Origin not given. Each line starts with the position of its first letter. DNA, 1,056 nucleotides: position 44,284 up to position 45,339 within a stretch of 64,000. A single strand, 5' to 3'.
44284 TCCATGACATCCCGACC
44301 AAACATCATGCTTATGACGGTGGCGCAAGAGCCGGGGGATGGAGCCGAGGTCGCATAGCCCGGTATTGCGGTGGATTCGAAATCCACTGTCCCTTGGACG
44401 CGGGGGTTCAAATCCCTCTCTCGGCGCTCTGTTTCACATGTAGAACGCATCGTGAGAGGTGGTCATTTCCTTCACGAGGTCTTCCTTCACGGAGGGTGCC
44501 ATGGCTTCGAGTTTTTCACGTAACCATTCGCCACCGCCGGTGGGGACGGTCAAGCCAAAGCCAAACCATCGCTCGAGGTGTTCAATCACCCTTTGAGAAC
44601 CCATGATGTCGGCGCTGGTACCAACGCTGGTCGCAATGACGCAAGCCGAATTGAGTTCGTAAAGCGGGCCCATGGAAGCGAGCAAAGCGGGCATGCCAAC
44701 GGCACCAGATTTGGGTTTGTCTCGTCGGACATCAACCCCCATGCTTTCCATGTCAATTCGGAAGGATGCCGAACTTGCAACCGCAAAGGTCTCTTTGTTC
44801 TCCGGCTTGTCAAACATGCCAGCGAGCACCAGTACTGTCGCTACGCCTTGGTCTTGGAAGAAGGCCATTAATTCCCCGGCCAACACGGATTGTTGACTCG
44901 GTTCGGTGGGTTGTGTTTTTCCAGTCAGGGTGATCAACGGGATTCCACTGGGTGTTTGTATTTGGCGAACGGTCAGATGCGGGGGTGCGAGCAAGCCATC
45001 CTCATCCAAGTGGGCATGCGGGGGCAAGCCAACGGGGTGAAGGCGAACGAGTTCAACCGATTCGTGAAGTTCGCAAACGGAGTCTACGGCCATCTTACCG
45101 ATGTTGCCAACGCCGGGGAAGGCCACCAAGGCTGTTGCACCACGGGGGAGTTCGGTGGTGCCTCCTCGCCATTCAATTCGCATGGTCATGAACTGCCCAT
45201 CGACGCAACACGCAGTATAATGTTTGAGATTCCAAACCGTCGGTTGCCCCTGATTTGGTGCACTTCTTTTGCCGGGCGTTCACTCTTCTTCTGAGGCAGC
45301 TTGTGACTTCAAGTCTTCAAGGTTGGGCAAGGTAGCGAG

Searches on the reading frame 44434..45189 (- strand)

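Call 6: search_protein_families(library=pfam, proteins=[window:44434-45189:-], max_evalue=0.001)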
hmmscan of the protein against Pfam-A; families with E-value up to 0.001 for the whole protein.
window:44434-45189:- (251 aa): 1 family
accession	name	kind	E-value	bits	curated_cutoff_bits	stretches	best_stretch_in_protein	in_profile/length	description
PF09754.15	PAC2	-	1.3e-20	74.5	25.8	1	20-217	1-197/215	PAC2 family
